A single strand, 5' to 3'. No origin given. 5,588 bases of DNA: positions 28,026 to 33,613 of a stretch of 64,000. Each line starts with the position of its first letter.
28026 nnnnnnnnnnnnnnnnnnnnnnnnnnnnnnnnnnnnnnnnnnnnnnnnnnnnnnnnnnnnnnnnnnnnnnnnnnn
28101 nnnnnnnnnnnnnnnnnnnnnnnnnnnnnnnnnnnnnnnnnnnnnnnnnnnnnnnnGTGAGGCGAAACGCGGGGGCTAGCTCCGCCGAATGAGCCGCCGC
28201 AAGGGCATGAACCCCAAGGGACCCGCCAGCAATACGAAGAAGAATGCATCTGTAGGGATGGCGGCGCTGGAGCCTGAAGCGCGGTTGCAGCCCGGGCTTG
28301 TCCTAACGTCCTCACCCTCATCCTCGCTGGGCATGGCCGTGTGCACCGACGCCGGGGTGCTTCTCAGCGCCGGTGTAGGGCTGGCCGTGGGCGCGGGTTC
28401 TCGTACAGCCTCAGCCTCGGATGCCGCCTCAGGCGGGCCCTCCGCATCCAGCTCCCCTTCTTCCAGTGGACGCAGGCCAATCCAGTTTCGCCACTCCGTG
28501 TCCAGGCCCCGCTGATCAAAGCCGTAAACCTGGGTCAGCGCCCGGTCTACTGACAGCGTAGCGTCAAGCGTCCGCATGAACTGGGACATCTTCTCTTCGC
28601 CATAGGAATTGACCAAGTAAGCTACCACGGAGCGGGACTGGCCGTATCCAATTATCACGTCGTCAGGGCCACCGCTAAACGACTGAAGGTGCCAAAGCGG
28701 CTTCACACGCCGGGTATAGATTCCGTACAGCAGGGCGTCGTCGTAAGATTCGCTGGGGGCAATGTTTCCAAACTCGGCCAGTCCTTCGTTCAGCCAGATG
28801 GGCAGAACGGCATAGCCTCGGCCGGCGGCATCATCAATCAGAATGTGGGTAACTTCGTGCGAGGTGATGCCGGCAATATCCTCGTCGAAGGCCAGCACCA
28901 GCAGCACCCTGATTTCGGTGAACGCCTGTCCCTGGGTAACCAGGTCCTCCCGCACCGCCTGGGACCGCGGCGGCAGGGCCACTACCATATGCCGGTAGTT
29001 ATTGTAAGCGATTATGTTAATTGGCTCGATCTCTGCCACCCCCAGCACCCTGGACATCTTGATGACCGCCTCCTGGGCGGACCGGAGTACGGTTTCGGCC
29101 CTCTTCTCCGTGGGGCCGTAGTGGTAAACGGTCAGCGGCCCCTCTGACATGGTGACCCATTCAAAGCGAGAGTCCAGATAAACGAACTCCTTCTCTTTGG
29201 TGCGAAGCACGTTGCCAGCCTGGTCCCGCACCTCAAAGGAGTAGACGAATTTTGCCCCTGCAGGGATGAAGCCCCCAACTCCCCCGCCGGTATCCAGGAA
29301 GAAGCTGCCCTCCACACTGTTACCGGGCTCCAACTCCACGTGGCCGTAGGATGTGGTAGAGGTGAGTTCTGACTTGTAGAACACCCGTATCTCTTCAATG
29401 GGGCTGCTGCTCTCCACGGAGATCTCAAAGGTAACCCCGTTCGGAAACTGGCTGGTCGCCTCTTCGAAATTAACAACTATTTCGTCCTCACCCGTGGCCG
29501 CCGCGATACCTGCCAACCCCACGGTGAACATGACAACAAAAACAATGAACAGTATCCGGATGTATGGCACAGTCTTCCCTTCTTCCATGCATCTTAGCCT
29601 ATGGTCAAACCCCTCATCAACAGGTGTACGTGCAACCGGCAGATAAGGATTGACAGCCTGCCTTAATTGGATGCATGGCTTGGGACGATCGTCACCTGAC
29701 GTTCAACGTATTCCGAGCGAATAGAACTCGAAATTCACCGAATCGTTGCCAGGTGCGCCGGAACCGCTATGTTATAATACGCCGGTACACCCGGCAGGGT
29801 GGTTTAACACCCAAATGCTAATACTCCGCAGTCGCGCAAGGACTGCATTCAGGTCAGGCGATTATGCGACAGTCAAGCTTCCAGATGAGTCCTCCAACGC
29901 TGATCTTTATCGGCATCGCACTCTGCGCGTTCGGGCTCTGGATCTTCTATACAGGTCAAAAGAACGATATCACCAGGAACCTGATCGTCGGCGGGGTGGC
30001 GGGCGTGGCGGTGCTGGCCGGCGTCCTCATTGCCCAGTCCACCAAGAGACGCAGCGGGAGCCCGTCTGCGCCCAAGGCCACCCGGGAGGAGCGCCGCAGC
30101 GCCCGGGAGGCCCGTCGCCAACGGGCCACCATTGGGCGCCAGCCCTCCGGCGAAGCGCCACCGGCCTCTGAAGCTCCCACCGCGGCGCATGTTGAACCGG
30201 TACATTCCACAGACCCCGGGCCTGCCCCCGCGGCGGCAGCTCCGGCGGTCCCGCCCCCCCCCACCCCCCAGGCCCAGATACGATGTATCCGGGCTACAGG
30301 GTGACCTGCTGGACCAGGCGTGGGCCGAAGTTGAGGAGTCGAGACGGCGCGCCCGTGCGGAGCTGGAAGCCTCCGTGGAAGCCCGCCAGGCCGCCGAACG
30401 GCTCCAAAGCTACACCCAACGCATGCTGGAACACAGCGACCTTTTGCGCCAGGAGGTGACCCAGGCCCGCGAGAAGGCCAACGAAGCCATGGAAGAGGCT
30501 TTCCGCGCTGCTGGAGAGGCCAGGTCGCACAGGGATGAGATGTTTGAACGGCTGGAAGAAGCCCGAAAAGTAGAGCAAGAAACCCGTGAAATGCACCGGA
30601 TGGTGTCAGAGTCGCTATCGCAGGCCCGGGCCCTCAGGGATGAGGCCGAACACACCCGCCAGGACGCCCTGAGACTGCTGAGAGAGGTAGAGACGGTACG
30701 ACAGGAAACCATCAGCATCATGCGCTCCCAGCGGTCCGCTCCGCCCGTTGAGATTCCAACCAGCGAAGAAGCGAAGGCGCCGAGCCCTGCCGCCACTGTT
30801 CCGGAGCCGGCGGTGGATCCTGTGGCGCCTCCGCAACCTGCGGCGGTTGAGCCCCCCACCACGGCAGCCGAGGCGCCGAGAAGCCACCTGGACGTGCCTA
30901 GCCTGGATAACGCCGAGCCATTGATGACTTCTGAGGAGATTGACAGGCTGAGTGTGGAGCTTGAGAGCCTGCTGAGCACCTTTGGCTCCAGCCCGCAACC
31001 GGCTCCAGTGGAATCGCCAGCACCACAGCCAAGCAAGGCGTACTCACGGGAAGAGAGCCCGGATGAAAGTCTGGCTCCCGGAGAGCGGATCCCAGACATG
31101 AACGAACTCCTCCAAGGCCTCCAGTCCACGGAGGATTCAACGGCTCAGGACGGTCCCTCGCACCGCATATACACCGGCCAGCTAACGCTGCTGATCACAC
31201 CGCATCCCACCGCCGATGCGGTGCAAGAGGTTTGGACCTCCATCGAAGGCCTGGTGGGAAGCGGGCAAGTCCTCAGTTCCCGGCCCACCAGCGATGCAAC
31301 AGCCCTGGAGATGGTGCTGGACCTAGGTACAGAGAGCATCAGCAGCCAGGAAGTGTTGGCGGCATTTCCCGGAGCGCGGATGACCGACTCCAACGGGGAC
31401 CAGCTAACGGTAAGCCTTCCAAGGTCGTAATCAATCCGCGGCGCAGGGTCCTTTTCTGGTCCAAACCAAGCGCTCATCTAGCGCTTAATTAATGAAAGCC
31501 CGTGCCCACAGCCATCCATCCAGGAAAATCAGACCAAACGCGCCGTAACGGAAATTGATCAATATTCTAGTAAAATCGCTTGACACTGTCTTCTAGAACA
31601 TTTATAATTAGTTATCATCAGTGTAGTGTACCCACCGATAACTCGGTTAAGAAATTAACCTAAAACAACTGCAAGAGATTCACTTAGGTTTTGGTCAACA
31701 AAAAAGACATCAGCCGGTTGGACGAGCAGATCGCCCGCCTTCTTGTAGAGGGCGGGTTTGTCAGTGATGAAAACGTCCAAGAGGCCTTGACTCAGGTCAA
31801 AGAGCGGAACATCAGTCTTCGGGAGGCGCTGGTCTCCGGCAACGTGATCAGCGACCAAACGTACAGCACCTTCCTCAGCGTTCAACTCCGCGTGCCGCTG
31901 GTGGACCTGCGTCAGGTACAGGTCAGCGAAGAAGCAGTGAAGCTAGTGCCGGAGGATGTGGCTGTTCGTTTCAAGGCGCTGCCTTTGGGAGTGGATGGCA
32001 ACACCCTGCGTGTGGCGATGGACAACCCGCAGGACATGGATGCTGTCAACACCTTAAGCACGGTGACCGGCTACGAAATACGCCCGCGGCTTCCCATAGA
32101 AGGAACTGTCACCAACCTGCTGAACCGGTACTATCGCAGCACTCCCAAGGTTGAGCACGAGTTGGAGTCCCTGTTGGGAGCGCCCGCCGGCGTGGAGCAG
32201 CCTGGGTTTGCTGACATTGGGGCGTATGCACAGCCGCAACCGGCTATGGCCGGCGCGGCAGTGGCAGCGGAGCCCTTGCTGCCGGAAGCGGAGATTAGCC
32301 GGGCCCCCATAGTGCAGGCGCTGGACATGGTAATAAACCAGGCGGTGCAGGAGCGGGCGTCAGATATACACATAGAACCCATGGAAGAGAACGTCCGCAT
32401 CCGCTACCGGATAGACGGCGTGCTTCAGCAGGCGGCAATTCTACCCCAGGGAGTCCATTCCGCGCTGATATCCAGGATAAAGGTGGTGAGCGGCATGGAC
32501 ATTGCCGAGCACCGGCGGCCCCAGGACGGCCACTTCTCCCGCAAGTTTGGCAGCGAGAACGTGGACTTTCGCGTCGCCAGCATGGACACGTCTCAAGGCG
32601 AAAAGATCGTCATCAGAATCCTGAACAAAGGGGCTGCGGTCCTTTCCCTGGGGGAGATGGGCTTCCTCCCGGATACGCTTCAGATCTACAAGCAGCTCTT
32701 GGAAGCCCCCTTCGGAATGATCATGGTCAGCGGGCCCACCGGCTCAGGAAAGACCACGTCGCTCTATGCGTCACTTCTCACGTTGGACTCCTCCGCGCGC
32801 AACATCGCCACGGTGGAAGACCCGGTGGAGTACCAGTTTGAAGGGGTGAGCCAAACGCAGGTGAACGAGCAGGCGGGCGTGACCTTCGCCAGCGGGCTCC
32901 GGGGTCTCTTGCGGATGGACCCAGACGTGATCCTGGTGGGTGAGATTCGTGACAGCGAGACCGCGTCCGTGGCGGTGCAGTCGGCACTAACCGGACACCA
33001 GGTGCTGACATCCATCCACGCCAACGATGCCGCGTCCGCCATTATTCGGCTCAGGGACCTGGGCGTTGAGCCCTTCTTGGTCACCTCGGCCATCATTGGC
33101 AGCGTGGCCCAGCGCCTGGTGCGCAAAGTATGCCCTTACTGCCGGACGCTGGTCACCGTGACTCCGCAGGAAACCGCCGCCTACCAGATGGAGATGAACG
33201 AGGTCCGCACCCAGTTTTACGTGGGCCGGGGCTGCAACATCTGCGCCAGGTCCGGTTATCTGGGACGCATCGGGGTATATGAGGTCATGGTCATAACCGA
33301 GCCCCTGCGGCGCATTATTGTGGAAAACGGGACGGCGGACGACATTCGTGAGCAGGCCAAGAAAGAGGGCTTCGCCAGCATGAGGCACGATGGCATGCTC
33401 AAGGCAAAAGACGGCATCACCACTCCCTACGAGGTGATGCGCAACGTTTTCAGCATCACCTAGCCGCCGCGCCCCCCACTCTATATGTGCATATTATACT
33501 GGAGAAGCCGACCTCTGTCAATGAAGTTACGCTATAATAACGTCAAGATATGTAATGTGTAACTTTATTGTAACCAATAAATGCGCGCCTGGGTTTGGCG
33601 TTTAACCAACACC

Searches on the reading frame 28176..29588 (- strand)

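Call 21: search_protein_families(library=pfam, proteins=[window:28176-29588:-])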
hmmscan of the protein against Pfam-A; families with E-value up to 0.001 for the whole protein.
window:28176-29588:- (470 aa): 3 families
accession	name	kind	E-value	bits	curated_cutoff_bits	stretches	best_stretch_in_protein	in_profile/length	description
PF13485.12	Peptidase_MA_2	-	1.4e-27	97.2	32.4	1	171-370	2-199/201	Peptidase MA superfamily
PF12245.14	Big_3_2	-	9e-05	23.1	23.3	1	58-136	41-119/122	Bacterial Ig-like domain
PF22959.3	Ig_NUP210_15th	-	0.00043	20.2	27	0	108-151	24-67/102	NUP210 Ig-like domain 15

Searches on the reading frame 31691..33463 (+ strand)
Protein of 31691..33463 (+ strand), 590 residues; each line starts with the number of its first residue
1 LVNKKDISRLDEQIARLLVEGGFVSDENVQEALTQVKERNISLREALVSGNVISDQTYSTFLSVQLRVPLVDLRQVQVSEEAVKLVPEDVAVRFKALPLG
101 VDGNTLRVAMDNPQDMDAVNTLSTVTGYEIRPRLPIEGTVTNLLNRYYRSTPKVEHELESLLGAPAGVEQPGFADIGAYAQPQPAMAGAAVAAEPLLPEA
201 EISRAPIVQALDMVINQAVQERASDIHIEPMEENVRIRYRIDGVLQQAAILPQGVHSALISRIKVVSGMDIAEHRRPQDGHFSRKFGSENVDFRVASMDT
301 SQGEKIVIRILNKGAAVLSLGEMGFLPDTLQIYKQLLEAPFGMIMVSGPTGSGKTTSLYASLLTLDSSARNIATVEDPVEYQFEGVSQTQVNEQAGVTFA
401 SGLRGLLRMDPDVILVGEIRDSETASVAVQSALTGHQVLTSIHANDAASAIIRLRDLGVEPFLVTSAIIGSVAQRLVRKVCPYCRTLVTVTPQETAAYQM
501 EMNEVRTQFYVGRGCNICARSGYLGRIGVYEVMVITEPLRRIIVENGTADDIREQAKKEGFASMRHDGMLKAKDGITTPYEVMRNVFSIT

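Call 21: search_protein_families(library=pfam, proteins=[window:31691-33463:+])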
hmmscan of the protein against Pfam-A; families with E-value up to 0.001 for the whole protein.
window:31691-33463:+ (590 aa): 2 families
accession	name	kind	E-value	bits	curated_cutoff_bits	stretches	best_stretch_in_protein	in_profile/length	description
PF00437.27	T2SSE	-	1e-127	426.3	24.9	1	203-584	4-370/370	Type II/IV secretion system protein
PF05157.20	MshEN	-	1e-18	67.5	23.1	1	66-151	1-87/90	MshEN domain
